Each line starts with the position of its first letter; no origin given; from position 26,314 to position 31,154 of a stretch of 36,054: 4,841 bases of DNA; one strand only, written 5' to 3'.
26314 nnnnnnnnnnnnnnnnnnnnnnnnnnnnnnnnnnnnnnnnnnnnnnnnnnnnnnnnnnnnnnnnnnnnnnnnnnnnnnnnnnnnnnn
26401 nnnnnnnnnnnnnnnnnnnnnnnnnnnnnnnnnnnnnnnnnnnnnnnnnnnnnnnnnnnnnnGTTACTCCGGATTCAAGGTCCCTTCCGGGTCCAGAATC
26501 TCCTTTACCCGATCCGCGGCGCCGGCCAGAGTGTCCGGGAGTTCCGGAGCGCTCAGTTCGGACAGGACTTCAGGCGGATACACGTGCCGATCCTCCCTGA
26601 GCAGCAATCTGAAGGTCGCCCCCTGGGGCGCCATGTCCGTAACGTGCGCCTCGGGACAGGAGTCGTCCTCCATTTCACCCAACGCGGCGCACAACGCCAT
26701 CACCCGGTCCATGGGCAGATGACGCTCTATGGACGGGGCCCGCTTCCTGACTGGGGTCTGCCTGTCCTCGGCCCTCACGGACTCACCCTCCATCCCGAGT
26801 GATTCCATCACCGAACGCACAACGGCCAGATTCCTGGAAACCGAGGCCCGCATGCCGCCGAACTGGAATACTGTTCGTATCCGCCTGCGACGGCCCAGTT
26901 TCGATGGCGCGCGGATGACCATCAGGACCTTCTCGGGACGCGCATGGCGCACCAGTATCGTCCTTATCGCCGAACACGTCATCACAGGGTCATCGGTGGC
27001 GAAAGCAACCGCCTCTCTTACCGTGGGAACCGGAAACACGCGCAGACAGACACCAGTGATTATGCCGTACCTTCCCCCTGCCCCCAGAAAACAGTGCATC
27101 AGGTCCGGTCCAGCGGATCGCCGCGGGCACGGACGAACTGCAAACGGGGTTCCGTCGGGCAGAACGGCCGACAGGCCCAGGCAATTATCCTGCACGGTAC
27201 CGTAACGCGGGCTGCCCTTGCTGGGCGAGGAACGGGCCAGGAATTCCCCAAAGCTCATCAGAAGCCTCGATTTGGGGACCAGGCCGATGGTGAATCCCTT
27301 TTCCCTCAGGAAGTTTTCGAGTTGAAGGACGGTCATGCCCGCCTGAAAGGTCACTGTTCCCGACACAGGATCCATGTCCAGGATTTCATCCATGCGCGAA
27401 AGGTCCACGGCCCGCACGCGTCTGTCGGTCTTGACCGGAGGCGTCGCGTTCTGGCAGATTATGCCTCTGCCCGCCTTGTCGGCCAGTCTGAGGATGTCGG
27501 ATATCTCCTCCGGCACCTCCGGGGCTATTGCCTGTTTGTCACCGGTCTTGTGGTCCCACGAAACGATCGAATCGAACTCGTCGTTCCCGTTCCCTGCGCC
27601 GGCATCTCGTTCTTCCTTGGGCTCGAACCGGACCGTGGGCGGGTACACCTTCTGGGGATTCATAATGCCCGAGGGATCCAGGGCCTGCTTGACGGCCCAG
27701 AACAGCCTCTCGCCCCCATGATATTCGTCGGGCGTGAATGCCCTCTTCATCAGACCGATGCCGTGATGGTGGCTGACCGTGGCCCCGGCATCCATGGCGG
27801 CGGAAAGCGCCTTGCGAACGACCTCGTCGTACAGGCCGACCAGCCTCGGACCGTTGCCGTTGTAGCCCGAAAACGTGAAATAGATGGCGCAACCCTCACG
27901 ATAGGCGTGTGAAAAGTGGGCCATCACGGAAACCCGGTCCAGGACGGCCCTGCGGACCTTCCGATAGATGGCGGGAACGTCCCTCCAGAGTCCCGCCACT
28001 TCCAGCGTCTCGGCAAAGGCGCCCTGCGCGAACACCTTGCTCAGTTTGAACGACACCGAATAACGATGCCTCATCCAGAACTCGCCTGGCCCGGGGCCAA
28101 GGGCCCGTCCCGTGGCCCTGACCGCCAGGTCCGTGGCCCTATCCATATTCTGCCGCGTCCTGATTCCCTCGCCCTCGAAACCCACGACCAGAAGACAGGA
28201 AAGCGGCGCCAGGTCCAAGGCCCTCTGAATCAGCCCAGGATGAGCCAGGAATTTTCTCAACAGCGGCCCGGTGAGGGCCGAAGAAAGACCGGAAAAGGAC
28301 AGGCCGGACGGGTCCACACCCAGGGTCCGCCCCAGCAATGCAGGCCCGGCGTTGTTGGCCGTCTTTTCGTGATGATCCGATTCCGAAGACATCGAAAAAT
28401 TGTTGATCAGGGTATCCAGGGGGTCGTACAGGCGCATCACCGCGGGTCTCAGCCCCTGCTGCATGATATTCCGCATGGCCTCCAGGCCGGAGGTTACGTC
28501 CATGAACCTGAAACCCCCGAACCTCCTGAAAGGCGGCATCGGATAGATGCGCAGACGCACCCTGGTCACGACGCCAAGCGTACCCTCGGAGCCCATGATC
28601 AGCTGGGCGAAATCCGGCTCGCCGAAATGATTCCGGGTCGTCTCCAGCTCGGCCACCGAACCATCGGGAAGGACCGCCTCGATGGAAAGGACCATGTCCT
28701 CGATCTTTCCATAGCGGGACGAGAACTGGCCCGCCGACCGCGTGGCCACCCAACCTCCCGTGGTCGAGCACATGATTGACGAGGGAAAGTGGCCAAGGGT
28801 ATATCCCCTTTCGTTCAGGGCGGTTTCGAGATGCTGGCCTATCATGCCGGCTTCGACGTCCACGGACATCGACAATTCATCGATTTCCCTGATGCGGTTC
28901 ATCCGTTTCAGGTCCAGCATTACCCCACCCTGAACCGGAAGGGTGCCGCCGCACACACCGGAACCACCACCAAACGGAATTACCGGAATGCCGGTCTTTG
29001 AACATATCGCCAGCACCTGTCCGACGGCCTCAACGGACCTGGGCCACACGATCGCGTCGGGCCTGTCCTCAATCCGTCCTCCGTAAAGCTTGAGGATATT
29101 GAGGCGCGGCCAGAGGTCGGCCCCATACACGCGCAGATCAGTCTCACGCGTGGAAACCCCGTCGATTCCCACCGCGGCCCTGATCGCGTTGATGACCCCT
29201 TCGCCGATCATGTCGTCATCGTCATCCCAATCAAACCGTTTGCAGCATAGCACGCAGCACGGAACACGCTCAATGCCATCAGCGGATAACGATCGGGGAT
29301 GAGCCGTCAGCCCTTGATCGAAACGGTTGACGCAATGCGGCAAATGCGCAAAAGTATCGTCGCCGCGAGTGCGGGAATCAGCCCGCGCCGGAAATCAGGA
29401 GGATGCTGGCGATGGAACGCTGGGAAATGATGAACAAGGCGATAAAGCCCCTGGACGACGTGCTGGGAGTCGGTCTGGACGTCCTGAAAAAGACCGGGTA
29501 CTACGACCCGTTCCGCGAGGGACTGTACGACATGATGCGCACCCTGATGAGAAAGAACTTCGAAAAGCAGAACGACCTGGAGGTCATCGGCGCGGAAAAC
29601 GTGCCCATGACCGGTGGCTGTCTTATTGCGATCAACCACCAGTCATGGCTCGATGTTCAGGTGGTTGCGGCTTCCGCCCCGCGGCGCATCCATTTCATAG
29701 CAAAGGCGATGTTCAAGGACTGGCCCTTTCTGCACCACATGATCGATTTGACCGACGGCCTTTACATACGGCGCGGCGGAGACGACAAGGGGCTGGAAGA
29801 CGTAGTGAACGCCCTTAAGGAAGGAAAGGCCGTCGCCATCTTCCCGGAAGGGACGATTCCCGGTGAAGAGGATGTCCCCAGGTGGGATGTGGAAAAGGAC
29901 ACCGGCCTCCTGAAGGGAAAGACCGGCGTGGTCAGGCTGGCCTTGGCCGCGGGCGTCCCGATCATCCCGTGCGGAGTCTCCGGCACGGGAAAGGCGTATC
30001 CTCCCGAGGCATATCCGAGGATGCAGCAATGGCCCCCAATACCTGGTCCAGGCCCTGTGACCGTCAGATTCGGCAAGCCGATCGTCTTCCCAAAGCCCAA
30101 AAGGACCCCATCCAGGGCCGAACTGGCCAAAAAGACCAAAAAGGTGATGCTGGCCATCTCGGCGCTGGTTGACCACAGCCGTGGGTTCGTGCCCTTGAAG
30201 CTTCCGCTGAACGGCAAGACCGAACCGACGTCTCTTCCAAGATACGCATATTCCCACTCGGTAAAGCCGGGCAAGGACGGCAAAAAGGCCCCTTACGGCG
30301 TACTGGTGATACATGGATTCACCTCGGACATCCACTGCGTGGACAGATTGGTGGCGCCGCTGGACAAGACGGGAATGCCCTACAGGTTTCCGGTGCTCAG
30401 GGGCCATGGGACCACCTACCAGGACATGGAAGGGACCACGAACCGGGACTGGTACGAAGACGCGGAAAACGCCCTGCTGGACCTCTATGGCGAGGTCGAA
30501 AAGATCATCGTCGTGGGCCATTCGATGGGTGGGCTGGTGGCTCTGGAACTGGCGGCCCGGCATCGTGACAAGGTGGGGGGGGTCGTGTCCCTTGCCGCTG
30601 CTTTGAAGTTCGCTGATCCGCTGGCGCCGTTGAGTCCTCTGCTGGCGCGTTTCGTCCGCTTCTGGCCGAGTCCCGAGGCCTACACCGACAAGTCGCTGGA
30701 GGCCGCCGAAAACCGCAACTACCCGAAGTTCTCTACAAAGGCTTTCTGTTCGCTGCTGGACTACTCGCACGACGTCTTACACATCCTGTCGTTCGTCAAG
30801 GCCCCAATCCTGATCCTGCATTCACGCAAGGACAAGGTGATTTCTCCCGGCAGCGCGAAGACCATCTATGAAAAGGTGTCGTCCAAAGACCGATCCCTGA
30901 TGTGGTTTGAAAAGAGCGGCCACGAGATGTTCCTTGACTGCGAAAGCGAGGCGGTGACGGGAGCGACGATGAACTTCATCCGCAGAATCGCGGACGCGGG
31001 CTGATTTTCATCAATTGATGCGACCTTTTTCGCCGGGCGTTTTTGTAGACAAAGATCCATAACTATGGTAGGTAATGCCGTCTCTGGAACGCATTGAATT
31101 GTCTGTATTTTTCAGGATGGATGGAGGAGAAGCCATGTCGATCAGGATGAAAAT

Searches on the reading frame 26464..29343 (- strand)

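Call 7: search_protein_families(library=pfam, proteins=[window:26464-29343:-], max_evalue=0.001)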
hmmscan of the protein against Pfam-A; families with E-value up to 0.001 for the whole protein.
window:26464-29343:- (959 aa): 2 families
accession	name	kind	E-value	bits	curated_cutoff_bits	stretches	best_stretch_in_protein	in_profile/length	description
PF01565.28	FAD_binding_4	-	1.4e-61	206.7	26.4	2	95-233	1-138/139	FAD binding domain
PF02913.24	FAD-oxidase_C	-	2.9e-31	109.5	21.2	1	270-566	2-248/248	FAD linked oxidases, C-terminal domain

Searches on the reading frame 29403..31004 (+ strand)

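Call 8: search_protein_families(library=pfam, proteins=[window:29403-31004:+], max_evalue=0.001)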
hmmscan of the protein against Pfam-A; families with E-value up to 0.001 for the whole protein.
window:29403-31004:+ (533 aa): 10 families
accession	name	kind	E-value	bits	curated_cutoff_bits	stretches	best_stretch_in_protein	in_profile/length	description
PF01553.26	Acyltransferase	-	3.2e-27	95.4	23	1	59-193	2-132/132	Acyltransferase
PF12146.15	Hydrolase_4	-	1e-26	94.1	27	1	300-513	7-238/239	Serine aminopeptidase, S33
PF00561.26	Abhydrolase_1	-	2.6e-16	60.5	25.8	1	300-420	3-123/245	alpha/beta hydrolase fold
PF12697.13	Abhydrolase_6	-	6.5e-16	60.1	26.3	1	300-514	1-211/217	Alpha/beta hydrolase family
PF07819.20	PGAP1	-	1.8e-07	31.6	24.3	1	351-518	72-216/233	PGAP1-like alpha/beta domain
PF01738.24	DLH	-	7.7e-06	26.1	21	0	363-396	94-126/217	Dienelactone hydrolase family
PF00756.26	Esterase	-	1.4e-05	25.4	22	1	369-403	118-152/251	Putative esterase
PF00326.27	Peptidase_S9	-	5.1e-05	23.3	22.6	1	339-521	37-201/213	Prolyl oligopeptidase family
PF12695.13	Abhydrolase_5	-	5.6e-05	23.4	27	1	357-399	48-89/164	Alpha/beta hydrolase family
PF02230.22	Abhydrolase_2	-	0.00012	22.5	23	0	366-402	105-141/217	Phospholipase/Carboxylesterase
